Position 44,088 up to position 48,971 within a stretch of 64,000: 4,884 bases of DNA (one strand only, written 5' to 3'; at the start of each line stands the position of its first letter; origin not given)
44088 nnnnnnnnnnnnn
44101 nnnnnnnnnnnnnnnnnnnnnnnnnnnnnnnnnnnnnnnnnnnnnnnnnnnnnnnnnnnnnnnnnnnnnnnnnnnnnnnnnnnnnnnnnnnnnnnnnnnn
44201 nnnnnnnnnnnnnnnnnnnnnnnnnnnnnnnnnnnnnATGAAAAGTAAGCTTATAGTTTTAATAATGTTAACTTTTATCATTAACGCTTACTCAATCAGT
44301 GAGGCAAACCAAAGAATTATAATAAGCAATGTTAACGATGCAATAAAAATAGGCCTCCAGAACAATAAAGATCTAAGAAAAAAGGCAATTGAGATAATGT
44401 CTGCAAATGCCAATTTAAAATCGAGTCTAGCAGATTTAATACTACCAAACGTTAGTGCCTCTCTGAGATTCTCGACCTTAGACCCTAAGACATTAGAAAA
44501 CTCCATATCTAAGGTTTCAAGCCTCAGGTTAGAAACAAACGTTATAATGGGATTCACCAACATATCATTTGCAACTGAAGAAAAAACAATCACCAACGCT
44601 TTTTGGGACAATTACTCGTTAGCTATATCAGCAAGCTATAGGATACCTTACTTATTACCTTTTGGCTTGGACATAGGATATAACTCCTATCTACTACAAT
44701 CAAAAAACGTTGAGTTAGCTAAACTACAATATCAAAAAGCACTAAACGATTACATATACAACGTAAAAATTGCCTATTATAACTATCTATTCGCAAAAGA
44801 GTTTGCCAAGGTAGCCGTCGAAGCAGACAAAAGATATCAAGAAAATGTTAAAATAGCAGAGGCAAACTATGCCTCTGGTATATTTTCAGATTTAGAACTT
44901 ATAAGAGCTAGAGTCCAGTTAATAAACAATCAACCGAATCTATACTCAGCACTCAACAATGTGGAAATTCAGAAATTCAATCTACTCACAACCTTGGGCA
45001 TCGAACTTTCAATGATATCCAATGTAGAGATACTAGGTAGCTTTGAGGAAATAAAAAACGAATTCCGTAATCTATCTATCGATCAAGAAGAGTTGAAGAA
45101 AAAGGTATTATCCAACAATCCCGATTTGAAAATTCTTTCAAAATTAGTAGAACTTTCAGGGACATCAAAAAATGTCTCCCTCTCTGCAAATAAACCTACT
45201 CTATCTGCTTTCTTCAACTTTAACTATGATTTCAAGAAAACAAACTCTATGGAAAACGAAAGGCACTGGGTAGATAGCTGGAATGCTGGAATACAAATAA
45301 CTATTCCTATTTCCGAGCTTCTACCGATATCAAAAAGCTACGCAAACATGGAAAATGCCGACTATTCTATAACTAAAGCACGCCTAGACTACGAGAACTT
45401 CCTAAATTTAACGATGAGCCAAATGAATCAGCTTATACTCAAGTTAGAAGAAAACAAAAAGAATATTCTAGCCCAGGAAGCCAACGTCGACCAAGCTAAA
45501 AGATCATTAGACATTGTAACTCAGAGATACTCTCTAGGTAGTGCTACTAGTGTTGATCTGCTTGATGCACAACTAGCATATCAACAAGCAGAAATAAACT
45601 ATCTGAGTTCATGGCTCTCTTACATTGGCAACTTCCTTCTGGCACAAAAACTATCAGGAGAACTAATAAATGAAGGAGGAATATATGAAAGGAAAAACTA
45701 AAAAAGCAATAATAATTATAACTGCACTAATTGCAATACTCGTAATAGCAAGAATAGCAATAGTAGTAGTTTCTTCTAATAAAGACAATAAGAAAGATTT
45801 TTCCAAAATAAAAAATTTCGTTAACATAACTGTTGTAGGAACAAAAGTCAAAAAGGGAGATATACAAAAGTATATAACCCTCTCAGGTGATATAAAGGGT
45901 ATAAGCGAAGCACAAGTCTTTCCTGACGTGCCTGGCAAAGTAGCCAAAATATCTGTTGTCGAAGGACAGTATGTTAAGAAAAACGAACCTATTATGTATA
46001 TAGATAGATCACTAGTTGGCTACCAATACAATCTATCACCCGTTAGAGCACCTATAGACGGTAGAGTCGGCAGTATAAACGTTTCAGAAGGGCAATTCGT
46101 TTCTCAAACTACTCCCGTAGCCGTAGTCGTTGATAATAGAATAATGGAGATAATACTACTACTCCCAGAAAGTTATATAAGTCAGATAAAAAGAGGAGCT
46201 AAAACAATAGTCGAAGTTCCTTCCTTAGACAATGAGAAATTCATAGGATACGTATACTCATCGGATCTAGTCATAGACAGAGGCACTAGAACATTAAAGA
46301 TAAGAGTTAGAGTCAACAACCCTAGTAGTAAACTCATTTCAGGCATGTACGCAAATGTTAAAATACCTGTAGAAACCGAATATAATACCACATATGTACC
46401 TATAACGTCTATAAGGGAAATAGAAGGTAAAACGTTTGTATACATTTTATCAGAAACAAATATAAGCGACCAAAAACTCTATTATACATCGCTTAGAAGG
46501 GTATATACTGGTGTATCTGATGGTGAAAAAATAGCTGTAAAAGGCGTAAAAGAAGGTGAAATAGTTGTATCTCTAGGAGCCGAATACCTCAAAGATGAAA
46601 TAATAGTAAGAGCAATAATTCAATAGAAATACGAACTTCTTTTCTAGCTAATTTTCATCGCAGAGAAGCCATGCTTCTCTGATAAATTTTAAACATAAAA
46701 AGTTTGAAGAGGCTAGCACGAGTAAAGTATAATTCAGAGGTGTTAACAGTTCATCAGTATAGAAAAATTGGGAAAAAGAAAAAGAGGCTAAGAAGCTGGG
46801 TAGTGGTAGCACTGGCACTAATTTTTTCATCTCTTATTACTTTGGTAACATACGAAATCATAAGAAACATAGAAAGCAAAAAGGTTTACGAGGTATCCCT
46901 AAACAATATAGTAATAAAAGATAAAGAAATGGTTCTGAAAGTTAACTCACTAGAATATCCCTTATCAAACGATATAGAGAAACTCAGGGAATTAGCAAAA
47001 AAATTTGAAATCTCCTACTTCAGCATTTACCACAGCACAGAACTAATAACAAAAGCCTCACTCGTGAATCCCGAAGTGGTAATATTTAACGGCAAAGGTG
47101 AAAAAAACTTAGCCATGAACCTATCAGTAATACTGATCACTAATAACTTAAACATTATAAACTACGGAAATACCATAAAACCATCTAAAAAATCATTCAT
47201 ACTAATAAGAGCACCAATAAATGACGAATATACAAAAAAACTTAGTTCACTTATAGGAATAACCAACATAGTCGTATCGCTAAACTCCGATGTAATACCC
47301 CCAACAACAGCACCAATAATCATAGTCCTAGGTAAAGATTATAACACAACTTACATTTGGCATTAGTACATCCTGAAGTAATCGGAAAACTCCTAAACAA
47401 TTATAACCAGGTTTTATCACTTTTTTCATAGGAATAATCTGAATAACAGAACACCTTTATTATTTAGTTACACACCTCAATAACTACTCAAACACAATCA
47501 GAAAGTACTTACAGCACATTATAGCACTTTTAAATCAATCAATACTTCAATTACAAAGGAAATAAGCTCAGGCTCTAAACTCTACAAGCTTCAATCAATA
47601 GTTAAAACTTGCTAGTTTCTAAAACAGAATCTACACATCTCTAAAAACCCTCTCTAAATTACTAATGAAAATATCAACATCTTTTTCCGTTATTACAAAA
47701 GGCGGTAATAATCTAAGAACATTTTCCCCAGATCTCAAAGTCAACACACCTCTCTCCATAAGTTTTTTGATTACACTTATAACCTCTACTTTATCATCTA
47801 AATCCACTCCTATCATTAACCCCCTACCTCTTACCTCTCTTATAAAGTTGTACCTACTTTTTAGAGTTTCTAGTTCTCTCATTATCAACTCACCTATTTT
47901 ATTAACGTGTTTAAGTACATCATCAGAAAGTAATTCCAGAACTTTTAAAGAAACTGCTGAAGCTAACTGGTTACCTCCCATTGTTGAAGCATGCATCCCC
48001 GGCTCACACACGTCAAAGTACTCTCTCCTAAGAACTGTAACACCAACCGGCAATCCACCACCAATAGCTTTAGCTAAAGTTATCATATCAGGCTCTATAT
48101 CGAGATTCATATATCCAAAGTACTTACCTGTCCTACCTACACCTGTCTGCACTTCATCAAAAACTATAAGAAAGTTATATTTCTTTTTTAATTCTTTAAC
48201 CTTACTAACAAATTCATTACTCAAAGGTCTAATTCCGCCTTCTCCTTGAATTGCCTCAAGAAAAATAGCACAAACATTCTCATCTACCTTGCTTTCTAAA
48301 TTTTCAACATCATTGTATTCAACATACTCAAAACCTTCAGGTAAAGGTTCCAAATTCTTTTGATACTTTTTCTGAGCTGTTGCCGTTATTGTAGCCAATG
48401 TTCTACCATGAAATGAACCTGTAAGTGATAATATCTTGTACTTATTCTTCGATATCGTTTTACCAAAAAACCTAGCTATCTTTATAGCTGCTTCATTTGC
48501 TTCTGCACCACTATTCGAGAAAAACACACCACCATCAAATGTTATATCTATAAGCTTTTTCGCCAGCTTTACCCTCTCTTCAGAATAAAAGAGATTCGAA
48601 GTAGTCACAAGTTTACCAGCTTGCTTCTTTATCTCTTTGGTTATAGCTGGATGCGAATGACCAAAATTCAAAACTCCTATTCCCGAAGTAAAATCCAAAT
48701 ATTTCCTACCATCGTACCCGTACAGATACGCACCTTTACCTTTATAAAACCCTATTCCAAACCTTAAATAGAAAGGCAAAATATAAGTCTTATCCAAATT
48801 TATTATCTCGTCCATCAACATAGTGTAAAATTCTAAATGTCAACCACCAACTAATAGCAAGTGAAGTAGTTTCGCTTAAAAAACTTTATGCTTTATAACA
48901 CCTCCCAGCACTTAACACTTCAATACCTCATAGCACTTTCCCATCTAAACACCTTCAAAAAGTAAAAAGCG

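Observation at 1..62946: Predicted exported proteins are enriched in Thr-Asn, a candidate sequon for an uncharacterised protein modification (glycosylation?) system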

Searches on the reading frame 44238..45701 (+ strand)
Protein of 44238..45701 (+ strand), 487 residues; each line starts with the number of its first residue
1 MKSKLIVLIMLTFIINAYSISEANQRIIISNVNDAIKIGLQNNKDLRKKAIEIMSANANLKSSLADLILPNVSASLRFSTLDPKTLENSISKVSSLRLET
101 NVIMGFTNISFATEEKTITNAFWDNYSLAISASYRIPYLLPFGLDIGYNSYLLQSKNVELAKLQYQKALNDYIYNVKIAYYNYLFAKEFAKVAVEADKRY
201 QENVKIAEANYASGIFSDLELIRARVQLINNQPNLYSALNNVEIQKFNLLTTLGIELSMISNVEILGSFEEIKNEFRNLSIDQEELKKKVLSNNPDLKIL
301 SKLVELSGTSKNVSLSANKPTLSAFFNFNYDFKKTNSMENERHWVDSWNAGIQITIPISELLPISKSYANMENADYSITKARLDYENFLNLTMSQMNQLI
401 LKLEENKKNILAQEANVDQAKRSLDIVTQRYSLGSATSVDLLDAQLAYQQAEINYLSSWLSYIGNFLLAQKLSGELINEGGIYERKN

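Call 6: search_protein_families(library=pfam, proteins=[window:44238-45701:+], max_evalue=0.01)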
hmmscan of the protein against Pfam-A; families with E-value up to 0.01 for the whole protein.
window:44238-45701:+ (487 aa): 1 family
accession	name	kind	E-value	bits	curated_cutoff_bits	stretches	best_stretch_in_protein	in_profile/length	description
PF02321.23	OEP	-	8.9e-43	146.7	22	2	284-457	2-170/187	Outer membrane efflux protein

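Call 56: find_homologous_proteins(query=window:44238-45701:+, max_evalue=1e-10)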
Query window:44238-45701:+ (487 aa): 35 proteins with E <= 1e-10 among 8000 candidates.
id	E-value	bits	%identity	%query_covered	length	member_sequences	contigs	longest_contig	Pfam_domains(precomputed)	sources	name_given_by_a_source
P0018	0.0e+0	1017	100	100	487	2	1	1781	PF02321.24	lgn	-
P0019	6.6e-277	937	90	100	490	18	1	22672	PF02321.24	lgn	-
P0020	5.7e-271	917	89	100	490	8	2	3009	PF02321.24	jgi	-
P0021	1.7e-269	912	88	100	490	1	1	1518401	PF02321.24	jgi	jgi:outer membrane protein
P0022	6.8e-269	910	88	100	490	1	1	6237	PF02321.24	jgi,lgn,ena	-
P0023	4.5e-237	806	80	93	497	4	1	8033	PF02321.24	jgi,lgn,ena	-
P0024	3.8e-200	684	66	98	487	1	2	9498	PF02321.24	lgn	-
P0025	9.7e-197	673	67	94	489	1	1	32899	PF02321.24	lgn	-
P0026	1.3e-195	669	66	98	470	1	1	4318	PF02321.24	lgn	-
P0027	1.7e-194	665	65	98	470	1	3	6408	PF02321.24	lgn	-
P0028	4.4e-194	664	64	98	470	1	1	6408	PF02321.24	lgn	-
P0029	6.0e-194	663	64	98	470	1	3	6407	PF02321.24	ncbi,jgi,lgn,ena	-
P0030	6.4e-194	663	64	98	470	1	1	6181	PF02321.24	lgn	-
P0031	2.5e-193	661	65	98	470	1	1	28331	PF02321.24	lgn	-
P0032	7.2e-193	660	64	98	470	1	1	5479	PF02321.24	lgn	-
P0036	4.3e-181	621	60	99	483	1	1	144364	PF02321.24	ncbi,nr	ncbi:MAG: TolC family protein [Brevinematales bacterium]|nr:TolC family protein [Brevinematales bact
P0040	8.7e-173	594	59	94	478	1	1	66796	PF02321.24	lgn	-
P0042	2.2e-168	579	58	98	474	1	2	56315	PF02321.24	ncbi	-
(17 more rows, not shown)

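Call 60: find_encoding_contigs(protein=P0021, flank=10000, max_places=2)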
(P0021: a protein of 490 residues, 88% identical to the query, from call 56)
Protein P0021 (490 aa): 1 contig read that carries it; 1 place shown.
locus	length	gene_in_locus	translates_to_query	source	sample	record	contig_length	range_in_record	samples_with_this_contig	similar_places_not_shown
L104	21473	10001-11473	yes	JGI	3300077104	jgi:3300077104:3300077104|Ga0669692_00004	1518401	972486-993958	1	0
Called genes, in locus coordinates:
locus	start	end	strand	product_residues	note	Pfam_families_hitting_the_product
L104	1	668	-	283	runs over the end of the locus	PF00696:AA_kinase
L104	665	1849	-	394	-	PF00155:Aminotran_1_2, PF01041:DegT_DnrJ_EryC1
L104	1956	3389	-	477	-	-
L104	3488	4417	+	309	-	PF01991:vATP-synt_E, PF06635:T3SS_SCTL (weak), PF02108:FliH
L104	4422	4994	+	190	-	-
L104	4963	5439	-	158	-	PF01927:Mut7-C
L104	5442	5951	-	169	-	PF03885:DUF327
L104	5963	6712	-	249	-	PF00106:adh_short, PF08659:KR, PF13561:adh_short_C2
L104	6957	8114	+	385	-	PF06925:MGDG_synth, PF00534:Glycos_transf_1 (weak), PF04101:Glyco_tran_28_C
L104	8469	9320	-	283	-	PF01145:Band_7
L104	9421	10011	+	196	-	PF00440:TetR_N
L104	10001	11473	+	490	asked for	PF02321:OEP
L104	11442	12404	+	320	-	PF00364:Biotin_lipoyl (faint), PF25973:BSH_CzcB (faint), PF25984:BSH_YknX (faint), PF25917:BSH_RND, PF25944:Beta-barrel_RND (weak), PF25954:Beta-barrel_RND_2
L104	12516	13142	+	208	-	-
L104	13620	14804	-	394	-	PF00202:Aminotran_3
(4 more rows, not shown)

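Call 64: predict_structure(alignment_id=A4)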
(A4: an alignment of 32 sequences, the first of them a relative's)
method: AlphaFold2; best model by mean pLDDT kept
length: 487 residues; sequences in the alignment: 32
mean_pLDDT: 84.2   pTM: 0.74
mean pLDDT of the five models: 84.2, 83.4, 83.1, 82.2, 82.1
residues with pLDDT >= 90: 228; 70-90: 177; 50-70: 63; < 50: 19
segments of 3 or more residues with pLDDT < 50: 16-23, 479-487
pLDDT, mean of each block of 10 residues (from residue 1): 59 51 68 90 90 92 88 86 70 60 57 63 80 86 87 94 94 95 95 94 90 89 90 94 95 88 87 80 84 92 93 87 89 69 82 81 76 92 96 94 93 95 94 87 93 95 94 74 38
secondary structure, 60 per line:
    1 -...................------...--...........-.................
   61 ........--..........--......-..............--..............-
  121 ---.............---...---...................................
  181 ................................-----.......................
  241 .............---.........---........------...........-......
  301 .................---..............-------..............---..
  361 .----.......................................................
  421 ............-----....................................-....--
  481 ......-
elements in order: H2-20 E27-29 H32-42 H44-68 E71-80 H83-88 E90-103 E106-119 E124-136 H146-212 H218-253 H257-262 E263-265 H269-276 H283-293 H295-317 E321-334 E342-355 H366-432 H438-473 H475-478 H481-486

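Call 66: find_related_loci(query=A5, collection=genome_contigs, flank=10000)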
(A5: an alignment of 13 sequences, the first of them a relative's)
Query A5 (487 aa) in genome_contigs; peptide patterns used: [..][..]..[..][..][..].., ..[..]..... (x = any residue, [..] = any of these).
223 stretches matched a pattern; 8 encode a relative of the query (tblastn E <= 1e-3); 8 distinct loci.
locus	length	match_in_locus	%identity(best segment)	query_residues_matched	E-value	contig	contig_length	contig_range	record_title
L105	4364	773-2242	90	1-487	0e+0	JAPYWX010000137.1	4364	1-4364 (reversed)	MAG: Spirochaetes bacterium isolate RSWP19 scaffold_4171_c1, whole genome shotgun sequence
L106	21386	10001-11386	65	25-486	0e+0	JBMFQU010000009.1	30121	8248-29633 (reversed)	MAG: Brevinematia bacterium isolate KM4344-23 NODE_9_length_30121_cov_9.632606, whole genome shotgun sequence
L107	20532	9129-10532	59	8-475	0e+0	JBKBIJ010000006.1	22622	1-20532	MAG: Brevinematia bacterium isolate 21I_069.bin.51 NODE_6_length_22622_cov_4.818629, whole genome shotgun sequence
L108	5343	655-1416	22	201-467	7e-11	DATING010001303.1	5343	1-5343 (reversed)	MAG TPA_asm: Longimicrobium sp. isolate SMAG_U15790 k141_2060252, whole genome shotgun sequence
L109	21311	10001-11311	20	1-460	2e-9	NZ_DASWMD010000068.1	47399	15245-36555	MAG: Longimicrobium sp. isolate SMAG_U3378 k141_94744, whole genome shotgun sequence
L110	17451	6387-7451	23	116-462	8e-8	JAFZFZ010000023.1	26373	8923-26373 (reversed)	MAG: Bacteroidaceae bacterium isolate RGIG7732 Water_buffalos_Rectum-3__c117566, whole genome shotgun sequence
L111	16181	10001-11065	24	116-462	2e-7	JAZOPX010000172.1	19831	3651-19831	MAG: Bacteroidaceae bacterium isolate T1900045570_YK20190264.MAGScoT_cleanbin_000053 SGB_7974_k141_2166454, whole genome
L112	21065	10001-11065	24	116-462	3e-7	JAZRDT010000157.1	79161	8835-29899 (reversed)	MAG: Bacteroidaceae bacterium isolate T1900045505_YK20190199.MAGScoT_cleanbin_000027 SGB_7519_k141_1259492, whole genome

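Call 67: find_encoding_contigs(protein=P0036, flank=10000, max_places=2)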
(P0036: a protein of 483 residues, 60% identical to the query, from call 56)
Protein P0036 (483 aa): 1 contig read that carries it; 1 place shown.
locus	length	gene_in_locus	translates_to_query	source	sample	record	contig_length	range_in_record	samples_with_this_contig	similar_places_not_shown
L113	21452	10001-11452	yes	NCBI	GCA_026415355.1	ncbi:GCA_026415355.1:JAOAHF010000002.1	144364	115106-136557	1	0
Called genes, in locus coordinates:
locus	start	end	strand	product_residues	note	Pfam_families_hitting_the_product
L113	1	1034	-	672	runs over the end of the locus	PF03190:Thioredox_DsbH, PF13098:Thioredoxin_2 (weak), PF13899:Thioredoxin_7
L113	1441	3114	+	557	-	-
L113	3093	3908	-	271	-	PF00106:adh_short, PF01370:Epimerase (weak), PF08643:DUF1776, PF08659:KR (weak), PF13561:adh_short_C2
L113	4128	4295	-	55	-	PF00468:Ribosomal_L34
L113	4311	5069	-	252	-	PF20772:TACO1_YebC_N, PF01709:Transcrip_reg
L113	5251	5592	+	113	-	PF04316:FlgM (weak)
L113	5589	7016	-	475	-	PF01139:RtcB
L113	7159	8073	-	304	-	-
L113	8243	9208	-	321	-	-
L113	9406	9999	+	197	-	PF00440:TetR_N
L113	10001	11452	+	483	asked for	PF02321:OEP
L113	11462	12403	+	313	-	PF25917:BSH_RND, PF25944:Beta-barrel_RND (weak), PF25954:Beta-barrel_RND_2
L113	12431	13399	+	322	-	PF23457:LysM2_NFP (faint), PF23472:LysM2_CERK1_LYK3_4_5 (faint), PF01476:LysM, PF23446:LysM1_NFP_LYK (faint), PF23462:LysM3_NFP (faint), PF23473:LysM3_LYK4_5 (faint), PF01476:LysM, PF01551:Peptidase_M23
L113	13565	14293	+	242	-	PF00149:Metallophos, PF12850:Metallophos_2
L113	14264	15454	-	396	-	PF01595:CNNM, PF00571:CBS (faint), PF03471:CorC_HlyC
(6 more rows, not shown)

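Call 68: find_encoding_contigs(protein=P0040, flank=10000, max_places=2)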
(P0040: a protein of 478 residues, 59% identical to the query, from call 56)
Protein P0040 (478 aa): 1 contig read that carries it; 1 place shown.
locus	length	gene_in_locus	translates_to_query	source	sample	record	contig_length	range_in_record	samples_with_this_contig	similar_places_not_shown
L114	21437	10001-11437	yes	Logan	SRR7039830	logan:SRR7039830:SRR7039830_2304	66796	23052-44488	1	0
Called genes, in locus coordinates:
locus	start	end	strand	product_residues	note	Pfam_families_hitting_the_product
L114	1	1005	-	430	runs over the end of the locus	PF00330:Aconitase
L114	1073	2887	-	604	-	PF02518:HATPase_c, PF13589:HATPase_c_3, PF01119:DNA_mis_repair, PF08676:MutL_C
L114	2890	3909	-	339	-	PF00483:NTP_transferase, PF12804:NTP_transf_3 (weak), PF24894:Hexapep_GlmU (weak), PF25087:GMPPB_C (weak)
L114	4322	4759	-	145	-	PF00011:HSP20, PF27746:Small_heat_shock_put (weak), PF17886:ArsA_HSP20 (weak)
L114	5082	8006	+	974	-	PF13476:AAA_23, PF13555:AAA_29 (weak), PF13558:SbcC_Walker_B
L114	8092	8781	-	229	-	PF13424:TPR_12 (faint), PF00515:TPR_1, PF07719:TPR_2 (weak), PF13174:TPR_6 (faint), PF13181:TPR_8 (weak), PF13374:TPR_10 (faint), PF13428:TPR_14 (faint), PF13414:TPR_11 (weak), +1 more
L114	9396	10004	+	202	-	PF00440:TetR_N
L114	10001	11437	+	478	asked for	PF02321:OEP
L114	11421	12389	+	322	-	PF25917:BSH_RND, PF25919:BSH_CusB (faint), PF25944:Beta-barrel_RND (weak), PF25954:Beta-barrel_RND_2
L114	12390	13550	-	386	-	PF04055:Radical_SAM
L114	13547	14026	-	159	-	PF02542:YgbB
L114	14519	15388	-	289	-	-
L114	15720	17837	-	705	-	PF04773:FecR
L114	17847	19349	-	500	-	-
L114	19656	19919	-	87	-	PF01312:Bac_export_2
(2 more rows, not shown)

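Call 69: find_encoding_contigs(protein=P0042, flank=10000, max_places=2)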
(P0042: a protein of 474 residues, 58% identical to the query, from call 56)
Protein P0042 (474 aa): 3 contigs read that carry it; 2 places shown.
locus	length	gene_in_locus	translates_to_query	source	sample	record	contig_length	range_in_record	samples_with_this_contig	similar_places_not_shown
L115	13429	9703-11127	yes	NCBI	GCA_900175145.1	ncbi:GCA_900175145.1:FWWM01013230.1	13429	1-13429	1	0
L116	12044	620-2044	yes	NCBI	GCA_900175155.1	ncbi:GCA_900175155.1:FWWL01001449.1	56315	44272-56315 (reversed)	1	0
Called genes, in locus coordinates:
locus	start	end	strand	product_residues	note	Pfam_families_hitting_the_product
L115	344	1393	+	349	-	PF02154:FliM, PF01052:FliMN_C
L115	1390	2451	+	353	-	PF28396:SepQ_C (weak), PF01052:FliMN_C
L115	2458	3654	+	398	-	PF07614:DUF1577, PF07238:PilZ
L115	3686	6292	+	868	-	PF09136:Glucodextran_B (faint)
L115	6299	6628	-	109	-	PF01740:STAS, PF13466:STAS_2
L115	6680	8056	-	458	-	PF00756:Esterase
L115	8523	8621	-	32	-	-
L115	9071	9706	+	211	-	PF00440:TetR_N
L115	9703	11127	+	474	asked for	PF02321:OEP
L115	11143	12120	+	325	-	PF25917:BSH_RND, PF25954:Beta-barrel_RND_2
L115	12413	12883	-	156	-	PF00177:Ribosomal_S7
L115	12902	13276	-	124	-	PF00164:Ribosom_S12_S23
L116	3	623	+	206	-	?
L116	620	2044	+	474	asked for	PF02321:OEP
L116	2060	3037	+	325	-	PF25917:BSH_RND, PF25954:Beta-barrel_RND_2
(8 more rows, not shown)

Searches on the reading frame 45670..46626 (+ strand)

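Call 6: search_protein_families(library=pfam, proteins=[window:45670-46626:+], max_evalue=0.01)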
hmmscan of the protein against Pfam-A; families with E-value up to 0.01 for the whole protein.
window:45670-46626:+ (318 aa): 4 families
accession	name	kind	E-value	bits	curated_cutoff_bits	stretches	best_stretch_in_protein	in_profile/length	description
PF16576.10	HlyD_D23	-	5.4e-21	75.3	30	1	123-228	109-214/214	Barrel-sandwich domain of CusB or HlyD membrane-fusion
PF13437.12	HlyD_3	-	1.1e-16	61.9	22.2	1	125-223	2-104/106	HlyD family secretion protein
PF13533.13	Biotin_lipoyl_2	-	9.3e-13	48.1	29.8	2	82-112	2-32/32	Biotin-lipoyl like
PF00364.28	Biotin_lipoyl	-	0.00035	20.8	22.1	0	56-111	23-73/73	Biotin-requiring enzyme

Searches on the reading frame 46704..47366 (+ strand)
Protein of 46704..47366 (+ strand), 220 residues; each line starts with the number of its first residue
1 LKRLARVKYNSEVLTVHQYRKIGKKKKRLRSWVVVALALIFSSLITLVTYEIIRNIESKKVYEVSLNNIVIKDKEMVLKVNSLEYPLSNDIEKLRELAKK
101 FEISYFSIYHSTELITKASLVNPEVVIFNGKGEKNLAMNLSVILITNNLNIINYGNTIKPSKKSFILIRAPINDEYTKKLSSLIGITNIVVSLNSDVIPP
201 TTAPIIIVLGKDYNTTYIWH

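Call 6: search_protein_families(library=pfam, proteins=[window:46704-47366:+], max_evalue=0.01)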
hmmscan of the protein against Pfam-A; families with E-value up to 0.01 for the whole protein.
window:46704-47366:+ (220 aa): 1 family
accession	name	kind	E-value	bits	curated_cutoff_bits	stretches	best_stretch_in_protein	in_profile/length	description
PF13399.11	LytR_C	-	0.0001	23.6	22.2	1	124-213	3-86/86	LytR cell envelope-related transcriptional attenuator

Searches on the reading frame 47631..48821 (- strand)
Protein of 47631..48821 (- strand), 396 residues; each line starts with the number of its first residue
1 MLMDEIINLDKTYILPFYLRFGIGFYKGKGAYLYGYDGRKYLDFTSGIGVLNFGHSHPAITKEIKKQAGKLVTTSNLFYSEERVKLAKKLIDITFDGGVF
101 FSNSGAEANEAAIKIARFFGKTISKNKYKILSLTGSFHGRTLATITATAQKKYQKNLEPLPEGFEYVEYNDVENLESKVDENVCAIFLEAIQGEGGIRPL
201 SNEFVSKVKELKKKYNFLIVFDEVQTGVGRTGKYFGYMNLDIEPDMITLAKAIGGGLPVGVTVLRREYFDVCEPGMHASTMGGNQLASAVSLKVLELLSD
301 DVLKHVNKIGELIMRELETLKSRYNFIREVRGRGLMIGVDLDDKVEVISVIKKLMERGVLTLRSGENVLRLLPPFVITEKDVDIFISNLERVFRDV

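Call 51: search_protein_families(library=pfam, proteins=[window:47631-48821:-], max_evalue=0.00001)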
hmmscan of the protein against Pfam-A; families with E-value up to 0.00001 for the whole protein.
window:47631-48821:- (396 aa): 1 family
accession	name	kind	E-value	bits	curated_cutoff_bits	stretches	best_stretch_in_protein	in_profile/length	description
PF00202.27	Aminotran_3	-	4.5e-113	378.4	30.5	1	26-392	14-402/403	Aminotransferase class-III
